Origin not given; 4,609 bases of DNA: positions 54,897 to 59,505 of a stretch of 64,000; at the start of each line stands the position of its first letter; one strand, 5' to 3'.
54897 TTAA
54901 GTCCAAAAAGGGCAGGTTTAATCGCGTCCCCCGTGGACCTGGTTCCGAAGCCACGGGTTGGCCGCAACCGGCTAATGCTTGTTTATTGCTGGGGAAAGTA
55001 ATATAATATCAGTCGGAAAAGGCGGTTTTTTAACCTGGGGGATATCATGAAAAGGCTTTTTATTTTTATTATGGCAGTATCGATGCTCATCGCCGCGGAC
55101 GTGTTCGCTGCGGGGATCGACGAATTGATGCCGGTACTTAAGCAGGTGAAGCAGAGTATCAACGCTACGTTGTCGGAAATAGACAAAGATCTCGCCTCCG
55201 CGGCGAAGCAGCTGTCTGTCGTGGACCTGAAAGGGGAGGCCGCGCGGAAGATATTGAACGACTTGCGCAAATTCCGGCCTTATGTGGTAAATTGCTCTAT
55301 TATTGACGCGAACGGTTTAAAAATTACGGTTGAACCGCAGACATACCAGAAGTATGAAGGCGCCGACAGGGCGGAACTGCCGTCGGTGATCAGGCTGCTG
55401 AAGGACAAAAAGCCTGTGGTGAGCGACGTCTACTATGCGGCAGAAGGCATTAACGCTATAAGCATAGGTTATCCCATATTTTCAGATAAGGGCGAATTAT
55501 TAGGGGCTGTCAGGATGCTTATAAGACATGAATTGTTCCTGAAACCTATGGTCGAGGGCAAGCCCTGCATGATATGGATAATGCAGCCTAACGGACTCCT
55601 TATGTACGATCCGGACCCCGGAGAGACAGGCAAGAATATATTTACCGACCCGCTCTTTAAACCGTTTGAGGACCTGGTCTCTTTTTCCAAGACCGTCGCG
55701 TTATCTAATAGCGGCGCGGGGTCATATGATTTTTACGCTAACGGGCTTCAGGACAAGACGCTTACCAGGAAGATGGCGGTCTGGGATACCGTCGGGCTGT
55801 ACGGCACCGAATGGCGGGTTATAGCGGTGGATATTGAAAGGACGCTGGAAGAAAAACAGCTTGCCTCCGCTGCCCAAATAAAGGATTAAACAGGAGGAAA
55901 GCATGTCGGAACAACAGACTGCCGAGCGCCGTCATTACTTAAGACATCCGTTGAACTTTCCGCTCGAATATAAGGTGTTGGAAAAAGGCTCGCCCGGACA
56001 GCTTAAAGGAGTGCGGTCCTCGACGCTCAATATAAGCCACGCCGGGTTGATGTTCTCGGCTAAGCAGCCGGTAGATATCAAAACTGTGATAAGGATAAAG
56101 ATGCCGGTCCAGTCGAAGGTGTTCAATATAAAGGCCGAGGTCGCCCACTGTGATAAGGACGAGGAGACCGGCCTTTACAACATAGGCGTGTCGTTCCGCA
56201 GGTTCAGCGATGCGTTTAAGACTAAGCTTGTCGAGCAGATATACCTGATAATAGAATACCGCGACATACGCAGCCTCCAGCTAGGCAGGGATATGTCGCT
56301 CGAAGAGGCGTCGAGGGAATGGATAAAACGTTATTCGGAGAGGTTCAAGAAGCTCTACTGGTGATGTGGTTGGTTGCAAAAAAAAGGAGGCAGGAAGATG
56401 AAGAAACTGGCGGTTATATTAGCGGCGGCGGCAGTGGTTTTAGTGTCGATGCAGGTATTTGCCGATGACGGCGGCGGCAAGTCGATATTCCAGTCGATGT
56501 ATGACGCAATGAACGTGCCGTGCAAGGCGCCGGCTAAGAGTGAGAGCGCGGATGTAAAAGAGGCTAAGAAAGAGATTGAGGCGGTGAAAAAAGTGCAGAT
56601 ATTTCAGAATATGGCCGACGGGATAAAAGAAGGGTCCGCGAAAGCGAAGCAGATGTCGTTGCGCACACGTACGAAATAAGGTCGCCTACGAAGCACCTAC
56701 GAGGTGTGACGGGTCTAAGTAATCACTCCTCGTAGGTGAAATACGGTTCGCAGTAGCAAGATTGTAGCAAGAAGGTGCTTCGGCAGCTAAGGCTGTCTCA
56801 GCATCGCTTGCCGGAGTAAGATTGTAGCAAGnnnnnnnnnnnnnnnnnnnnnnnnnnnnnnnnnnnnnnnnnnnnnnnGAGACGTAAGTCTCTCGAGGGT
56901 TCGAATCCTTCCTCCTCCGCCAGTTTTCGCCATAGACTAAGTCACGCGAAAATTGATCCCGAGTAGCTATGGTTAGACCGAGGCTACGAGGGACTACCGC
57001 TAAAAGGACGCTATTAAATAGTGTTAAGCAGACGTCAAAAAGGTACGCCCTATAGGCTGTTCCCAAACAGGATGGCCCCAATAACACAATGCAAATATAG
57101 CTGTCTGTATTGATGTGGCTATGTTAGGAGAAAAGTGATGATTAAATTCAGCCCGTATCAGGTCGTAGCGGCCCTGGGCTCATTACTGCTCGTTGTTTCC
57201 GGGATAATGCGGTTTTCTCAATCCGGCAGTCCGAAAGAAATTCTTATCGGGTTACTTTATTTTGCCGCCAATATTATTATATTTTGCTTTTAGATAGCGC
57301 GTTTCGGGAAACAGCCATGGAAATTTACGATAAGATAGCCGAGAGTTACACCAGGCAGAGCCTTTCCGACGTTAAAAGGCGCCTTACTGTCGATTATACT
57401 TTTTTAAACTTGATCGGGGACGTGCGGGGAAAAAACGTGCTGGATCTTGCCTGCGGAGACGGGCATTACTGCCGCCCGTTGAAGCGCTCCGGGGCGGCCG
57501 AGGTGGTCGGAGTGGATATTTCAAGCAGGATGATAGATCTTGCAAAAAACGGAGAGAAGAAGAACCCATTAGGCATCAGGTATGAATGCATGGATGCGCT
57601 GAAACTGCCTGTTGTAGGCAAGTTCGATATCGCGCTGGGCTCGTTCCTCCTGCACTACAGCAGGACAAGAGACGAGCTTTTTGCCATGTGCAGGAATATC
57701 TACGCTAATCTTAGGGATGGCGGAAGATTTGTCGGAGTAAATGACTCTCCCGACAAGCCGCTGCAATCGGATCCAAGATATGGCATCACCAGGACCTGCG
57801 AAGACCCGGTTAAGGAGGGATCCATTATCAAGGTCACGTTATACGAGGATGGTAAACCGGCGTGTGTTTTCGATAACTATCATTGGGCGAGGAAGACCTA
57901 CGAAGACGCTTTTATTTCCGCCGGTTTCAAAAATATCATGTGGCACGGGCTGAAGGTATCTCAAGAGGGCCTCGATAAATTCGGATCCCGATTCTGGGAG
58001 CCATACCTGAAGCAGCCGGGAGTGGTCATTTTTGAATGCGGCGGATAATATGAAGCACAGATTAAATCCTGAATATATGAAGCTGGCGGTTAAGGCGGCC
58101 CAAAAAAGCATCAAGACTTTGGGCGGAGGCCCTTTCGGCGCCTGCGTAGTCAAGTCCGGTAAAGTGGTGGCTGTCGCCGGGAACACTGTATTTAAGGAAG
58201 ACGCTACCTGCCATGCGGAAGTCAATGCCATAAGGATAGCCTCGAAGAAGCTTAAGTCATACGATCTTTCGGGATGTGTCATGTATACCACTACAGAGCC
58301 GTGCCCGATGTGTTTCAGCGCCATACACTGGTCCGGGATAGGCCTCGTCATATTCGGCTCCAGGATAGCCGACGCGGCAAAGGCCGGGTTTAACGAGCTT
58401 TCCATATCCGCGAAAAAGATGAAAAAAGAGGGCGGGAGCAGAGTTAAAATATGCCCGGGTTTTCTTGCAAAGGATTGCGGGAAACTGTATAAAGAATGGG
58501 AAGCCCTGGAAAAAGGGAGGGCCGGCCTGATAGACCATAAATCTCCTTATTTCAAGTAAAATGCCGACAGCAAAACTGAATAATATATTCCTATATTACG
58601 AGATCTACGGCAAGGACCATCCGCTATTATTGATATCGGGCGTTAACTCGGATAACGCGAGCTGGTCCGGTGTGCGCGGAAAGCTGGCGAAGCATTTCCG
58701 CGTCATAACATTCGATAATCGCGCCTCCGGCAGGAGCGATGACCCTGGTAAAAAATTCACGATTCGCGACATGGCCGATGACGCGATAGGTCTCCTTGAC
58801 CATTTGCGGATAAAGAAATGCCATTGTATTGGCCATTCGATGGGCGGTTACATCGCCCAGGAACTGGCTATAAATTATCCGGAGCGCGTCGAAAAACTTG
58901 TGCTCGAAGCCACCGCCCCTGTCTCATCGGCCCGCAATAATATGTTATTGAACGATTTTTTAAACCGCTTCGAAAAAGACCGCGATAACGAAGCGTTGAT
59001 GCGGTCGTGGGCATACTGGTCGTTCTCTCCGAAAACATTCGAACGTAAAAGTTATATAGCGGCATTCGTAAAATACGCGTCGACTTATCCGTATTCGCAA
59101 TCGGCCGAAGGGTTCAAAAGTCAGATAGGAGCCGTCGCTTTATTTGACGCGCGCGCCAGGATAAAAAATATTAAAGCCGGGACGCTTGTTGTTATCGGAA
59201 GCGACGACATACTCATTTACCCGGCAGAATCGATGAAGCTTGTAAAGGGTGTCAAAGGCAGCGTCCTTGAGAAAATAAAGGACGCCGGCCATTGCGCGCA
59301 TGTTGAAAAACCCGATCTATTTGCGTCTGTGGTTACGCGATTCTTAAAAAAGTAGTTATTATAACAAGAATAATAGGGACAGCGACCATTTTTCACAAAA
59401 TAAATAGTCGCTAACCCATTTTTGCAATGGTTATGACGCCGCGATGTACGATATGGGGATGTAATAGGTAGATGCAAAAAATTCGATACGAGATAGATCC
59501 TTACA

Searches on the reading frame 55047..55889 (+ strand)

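Call 52: search_protein_families(library=pfam, proteins=[window:55047-55889:+], max_evalue=0.01)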
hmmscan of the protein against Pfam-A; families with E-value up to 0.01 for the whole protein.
window:55047-55889:+ (280 aa): 3 families
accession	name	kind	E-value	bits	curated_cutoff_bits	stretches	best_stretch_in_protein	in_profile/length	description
PF22309.2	HK-GC-Chemotax_sensor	-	7.6e-35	120.1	27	1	40-160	1-121/122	HK/GC/Chemotaxis protein-like, sensor domain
PF02743.24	dCache_1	-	6.3e-13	49.3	45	1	30-201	14-191/240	Cache domain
PF22673.2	MCP-like_PDC_1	-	0.0017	19.2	27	1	99-157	45-104/113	Methyl-accepting chemotaxis protein-like, first PDC sensor domain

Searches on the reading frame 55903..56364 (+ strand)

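Call 52: search_protein_families(library=pfam, proteins=[window:55903-56364:+], max_evalue=0.01)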
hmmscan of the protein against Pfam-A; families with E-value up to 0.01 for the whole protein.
window:55903-56364:+ (153 aa): 1 family
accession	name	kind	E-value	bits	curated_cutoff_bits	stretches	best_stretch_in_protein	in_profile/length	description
PF07238.19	PilZ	-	1.9e-12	47.8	22.5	1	8-114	1-101/102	PilZ domain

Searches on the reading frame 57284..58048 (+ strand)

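Call 52: search_protein_families(library=pfam, proteins=[window:57284-58048:+], max_evalue=0.01)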
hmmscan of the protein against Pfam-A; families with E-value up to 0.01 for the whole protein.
window:57284-58048:+ (254 aa): 11 families
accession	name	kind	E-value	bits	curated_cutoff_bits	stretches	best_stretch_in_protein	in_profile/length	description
PF13649.12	Methyltransf_25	-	5.2e-19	69.2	27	1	52-147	1-97/97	Methyltransferase domain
PF08241.18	Methyltransf_11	-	2.4e-15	57.4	21.2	1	53-150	1-94/95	Methyltransferase domain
PF13847.12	Methyltransf_31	-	2.3e-12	47.2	27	1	48-150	3-108/145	Methyltransferase domain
PF08242.18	Methyltransf_12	-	4.3e-12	47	30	1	53-149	1-98/98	Methyltransferase domain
PF13489.12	Methyltransf_23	-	7.9e-10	39.1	27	1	46-151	20-116/164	Methyltransferase domain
PF01209.24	Ubie_methyltran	-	2.5e-08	34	20.1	1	12-155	10-155/233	ubiE/COQ5 methyltransferase family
PF03291.22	mRNA_G-N7_MeTrfase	-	1.9e-05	24.3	26.6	1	51-152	64-181/315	mRNA (guanine-N(7))-methyltransferase domain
PF05175.20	MTS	-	0.00053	20.1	23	1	46-117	29-102/170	Methyltransferase small domain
PF08003.17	Methyltransf_9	-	0.003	17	23.8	1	43-82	110-149/315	Protein of unknown function (DUF1698)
PF06325.19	PrmA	-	0.0054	16.7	22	1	48-149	161-256/296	Ribosomal protein L11 methyltransferase (PrmA)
PF05401.17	NodS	-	0.0097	16.2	24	0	46-150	41-143/201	Nodulation protein S (NodS)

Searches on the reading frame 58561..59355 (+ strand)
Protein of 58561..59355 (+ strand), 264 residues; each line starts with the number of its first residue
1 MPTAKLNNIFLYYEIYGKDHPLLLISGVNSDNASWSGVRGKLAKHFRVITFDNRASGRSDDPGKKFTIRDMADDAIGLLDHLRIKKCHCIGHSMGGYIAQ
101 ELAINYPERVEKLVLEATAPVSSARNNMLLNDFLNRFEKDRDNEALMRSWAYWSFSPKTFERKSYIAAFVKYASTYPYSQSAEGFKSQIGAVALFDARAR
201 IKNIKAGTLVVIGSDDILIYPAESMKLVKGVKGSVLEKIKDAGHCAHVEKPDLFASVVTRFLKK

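Call 52: search_protein_families(library=pfam, proteins=[window:58561-59355:+], max_evalue=0.01)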
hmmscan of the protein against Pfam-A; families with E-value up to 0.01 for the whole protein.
window:58561-59355:+ (264 aa): 8 families
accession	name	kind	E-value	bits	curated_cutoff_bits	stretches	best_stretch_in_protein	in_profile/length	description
PF00561.26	Abhydrolase_1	-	2.5e-28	99.8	25.8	1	21-251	2-245/245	alpha/beta hydrolase fold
PF12697.13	Abhydrolase_6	-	1.8e-19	71.7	26.3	1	22-256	1-216/217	Alpha/beta hydrolase family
PF12146.15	Hydrolase_4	-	3.8e-15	56.3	27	1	41-249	26-237/239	Serine aminopeptidase, S33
PF03096.20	Ndr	-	2.5e-09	36.7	23.3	1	67-263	81-277/283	Ndr family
PF10230.15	LIDHydrolase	-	0.00061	20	27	1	83-115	82-115/262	Lipid-droplet associated hydrolase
PF00975.26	Thioesterase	-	0.0015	19.2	26.4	1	67-109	47-90/226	Thioesterase domain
PF07819.20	PGAP1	-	0.0036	17.5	24.3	1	85-125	91-133/233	PGAP1-like alpha/beta domain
PF00756.26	Esterase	-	0.0097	16.1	22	0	87-128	117-156/251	Putative esterase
